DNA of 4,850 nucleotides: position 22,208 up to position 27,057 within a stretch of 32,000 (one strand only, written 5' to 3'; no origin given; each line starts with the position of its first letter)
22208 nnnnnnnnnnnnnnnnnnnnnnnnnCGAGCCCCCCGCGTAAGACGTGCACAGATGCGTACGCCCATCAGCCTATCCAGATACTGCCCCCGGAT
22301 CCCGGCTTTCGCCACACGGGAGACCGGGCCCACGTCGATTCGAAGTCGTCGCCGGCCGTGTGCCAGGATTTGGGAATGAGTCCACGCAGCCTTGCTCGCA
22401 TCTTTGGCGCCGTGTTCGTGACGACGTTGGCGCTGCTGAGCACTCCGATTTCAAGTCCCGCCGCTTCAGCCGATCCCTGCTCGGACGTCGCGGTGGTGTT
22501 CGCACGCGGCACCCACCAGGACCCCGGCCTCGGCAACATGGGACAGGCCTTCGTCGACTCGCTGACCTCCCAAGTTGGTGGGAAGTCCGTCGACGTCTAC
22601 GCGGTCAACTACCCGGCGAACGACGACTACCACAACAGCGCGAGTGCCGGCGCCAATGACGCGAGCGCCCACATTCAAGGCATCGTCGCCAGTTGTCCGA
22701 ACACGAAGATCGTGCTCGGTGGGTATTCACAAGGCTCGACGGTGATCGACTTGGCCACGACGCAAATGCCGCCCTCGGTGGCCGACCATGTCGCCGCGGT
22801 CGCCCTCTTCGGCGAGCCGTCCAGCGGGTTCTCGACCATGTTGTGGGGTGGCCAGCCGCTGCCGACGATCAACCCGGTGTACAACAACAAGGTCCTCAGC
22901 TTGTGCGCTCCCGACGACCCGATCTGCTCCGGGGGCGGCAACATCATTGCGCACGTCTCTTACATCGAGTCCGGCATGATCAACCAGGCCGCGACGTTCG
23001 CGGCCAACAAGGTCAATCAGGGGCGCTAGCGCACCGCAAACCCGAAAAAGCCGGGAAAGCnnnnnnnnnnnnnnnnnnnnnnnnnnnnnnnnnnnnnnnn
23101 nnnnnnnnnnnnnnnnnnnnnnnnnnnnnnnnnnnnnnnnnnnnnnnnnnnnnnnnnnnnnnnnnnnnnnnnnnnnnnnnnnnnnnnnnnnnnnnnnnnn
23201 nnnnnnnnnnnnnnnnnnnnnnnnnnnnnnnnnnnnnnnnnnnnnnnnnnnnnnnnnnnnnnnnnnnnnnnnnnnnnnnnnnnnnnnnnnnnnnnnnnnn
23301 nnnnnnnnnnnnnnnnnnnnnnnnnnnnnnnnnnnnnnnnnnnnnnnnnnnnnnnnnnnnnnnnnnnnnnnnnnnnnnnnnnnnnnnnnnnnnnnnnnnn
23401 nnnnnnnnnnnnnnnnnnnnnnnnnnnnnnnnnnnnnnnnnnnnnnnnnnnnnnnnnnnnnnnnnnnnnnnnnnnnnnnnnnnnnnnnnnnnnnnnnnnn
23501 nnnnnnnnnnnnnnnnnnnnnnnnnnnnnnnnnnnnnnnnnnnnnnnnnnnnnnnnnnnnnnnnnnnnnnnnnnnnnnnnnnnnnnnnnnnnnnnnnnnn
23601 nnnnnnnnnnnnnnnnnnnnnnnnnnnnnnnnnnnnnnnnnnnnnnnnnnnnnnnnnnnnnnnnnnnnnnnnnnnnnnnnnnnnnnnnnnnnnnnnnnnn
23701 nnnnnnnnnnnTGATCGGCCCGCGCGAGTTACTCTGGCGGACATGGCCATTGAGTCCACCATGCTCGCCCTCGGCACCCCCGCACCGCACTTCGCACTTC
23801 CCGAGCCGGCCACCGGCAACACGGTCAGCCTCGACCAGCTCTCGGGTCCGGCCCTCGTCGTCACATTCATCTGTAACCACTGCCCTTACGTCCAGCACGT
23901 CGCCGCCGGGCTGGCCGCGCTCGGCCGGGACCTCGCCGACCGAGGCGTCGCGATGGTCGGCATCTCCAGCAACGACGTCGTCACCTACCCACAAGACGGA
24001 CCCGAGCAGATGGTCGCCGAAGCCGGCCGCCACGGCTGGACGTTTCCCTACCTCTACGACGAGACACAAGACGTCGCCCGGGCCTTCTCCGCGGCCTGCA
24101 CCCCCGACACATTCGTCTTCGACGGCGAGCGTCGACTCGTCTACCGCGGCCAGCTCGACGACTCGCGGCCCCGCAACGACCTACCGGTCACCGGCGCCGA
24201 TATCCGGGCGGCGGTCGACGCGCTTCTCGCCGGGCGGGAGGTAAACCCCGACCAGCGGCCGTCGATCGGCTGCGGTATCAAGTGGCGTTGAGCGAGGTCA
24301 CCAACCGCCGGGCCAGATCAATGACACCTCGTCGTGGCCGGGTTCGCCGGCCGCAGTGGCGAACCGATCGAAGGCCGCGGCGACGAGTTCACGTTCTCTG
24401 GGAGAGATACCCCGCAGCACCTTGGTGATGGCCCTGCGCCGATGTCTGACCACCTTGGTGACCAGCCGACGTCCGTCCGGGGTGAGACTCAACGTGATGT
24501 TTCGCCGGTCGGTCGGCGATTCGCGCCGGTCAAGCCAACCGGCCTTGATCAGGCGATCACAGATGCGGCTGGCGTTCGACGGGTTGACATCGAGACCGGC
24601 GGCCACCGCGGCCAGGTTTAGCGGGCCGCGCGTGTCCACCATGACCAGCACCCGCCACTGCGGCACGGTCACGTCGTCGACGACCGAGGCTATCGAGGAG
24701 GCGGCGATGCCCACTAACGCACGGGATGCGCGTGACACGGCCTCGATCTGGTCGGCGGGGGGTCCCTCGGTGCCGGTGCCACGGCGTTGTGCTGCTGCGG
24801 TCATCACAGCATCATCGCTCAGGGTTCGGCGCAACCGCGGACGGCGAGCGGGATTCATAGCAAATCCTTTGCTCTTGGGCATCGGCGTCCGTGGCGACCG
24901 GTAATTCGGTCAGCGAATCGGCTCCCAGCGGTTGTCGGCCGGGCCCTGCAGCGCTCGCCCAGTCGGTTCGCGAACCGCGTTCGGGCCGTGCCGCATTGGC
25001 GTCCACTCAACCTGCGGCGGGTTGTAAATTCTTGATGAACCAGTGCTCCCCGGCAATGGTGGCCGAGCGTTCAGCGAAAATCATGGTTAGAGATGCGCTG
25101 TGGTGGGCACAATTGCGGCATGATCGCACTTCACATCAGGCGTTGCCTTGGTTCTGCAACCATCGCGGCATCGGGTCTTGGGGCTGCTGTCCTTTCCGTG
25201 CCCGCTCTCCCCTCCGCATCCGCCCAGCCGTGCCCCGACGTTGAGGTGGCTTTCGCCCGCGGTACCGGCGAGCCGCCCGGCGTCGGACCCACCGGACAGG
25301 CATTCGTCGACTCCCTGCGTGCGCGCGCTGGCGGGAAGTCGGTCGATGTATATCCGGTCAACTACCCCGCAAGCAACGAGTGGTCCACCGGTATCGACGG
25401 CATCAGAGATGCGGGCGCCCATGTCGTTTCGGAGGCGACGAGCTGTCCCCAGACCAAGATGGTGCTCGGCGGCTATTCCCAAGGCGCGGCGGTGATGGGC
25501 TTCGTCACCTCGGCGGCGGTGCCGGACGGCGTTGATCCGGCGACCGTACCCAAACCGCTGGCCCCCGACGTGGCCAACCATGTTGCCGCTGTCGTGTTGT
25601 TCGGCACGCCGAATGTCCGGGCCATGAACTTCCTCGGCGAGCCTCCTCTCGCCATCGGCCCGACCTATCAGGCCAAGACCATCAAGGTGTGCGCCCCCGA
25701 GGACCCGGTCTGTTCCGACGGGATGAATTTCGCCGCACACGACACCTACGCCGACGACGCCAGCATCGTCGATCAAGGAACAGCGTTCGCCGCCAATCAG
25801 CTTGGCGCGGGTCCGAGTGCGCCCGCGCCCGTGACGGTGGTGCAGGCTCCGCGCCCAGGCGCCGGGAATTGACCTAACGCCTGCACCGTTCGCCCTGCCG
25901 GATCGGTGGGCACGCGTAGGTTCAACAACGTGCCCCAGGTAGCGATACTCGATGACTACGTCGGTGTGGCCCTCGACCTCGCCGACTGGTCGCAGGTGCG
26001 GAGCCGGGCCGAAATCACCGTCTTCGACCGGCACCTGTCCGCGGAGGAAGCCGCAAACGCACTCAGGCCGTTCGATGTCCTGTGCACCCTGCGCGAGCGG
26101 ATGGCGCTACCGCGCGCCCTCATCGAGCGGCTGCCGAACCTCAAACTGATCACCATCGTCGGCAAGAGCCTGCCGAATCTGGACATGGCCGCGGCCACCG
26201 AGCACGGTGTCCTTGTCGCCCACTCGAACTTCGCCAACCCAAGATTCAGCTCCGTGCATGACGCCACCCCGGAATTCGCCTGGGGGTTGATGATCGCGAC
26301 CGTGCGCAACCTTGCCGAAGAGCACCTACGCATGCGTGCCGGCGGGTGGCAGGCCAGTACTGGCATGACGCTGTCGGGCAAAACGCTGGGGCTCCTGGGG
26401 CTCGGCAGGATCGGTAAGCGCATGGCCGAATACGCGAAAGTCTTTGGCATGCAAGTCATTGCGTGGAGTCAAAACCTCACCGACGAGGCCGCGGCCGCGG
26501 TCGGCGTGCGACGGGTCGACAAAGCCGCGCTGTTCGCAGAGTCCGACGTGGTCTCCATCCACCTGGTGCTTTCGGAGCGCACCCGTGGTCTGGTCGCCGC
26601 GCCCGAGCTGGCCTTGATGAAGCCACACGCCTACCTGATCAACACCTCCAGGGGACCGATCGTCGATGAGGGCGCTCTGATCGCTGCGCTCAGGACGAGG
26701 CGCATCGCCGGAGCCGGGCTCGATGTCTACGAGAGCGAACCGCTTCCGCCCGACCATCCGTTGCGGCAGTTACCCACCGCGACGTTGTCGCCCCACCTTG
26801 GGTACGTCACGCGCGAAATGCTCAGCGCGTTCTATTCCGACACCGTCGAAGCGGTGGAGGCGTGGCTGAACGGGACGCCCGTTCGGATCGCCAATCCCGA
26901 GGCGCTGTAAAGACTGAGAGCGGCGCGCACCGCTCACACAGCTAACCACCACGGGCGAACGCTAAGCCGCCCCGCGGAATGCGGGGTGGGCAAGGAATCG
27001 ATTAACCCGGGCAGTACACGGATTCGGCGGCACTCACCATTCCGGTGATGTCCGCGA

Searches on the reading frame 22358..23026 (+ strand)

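Call 70: search_protein_families(library=pfam, proteins=[window:22358-23026:+], max_evalue=0.001)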
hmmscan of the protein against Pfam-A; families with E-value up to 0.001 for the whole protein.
window:22358-23026:+ (223 aa): 2 families
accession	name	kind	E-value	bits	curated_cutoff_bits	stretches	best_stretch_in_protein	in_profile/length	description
PF01083.28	Cutinase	-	2.8e-60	203.6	25.9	1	40-218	1-172/173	Cutinase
PF06259.18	Abhydrolase_8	-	0.00024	21.2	20.5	1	92-155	84-144/178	Alpha/beta hydrolase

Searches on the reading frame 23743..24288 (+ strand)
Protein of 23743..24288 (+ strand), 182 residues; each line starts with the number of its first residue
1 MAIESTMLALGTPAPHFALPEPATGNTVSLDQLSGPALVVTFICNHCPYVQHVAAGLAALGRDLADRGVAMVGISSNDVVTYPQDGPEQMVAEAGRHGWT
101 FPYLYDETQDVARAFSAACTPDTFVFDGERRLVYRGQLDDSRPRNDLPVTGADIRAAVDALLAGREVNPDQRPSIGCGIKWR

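Call 70: search_protein_families(library=pfam, proteins=[window:23743-24288:+], max_evalue=0.001)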
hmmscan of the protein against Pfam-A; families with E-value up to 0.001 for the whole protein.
window:23743-24288:+ (182 aa): 3 families
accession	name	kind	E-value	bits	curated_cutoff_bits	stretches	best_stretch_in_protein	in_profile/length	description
PF00578.27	AhpC-TSA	-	3.8e-20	72.5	26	1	11-134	2-123/124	AhpC/TSA family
PF08534.16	Redoxin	-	4.4e-17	62.7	26.6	1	11-146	3-140/148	Redoxin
PF13098.12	Thioredoxin_2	-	0.00068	20.4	27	1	35-139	5-96/104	Thioredoxin-like domain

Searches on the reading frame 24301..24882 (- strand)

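Call 70: search_protein_families(library=pfam, proteins=[window:24301-24882:-], max_evalue=0.001)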
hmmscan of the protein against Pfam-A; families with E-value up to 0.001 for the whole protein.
window:24301-24882:- (194 aa): 5 families
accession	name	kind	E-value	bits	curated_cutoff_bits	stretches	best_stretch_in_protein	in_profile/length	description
PF01047.28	MarR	-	4.6e-15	55.7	24.6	1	72-128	2-58/59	MarR family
PF12802.13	MarR_2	-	1e-14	54.9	27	1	70-127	2-60/61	MarR family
PF13463.12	HTH_27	-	2.2e-08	34.7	22.2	1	72-137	2-68/68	Winged helix DNA-binding domain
PF09339.16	HTH_IclR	-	6.1e-05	23.1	22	1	84-120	15-51/52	IclR helix-turn-helix domain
PF22381.2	Staph_reg_Sar_Rot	-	0.00032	21.2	27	1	70-142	11-83/85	Transcriptional regulator SarA/Rot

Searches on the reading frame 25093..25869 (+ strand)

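Call 70: search_protein_families(library=pfam, proteins=[window:25093-25869:+], max_evalue=0.001)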
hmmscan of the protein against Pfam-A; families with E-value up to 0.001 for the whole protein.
window:25093-25869:+ (259 aa): 1 family
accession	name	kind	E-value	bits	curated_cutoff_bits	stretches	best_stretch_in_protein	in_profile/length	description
PF01083.28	Cutinase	-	1.1e-44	152.9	25.9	1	46-237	1-173/173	Cutinase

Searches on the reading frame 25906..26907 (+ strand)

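Call 9: search_protein_families(library=pfam, proteins=[window:25906-26907:+], max_evalue=0.001)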
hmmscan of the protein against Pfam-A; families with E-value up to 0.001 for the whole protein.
window:25906-26907:+ (334 aa): 3 families
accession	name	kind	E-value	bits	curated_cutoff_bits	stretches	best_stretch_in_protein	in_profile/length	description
PF02826.25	2-Hacid_dh_C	-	9.2e-60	201.5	25.1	1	127-299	2-178/178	D-isomer specific 2-hydroxyacid dehydrogenase, NAD binding domain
PF00389.36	2-Hacid_dh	-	1.2e-14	54.5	24.6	1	33-326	17-129/134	D-isomer specific 2-hydroxyacid dehydrogenase, catalytic domain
PF03446.21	NAD_binding_2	-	0.00045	20.7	21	1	161-265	2-110/161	NAD binding domain of 6-phosphogluconate dehydrogenase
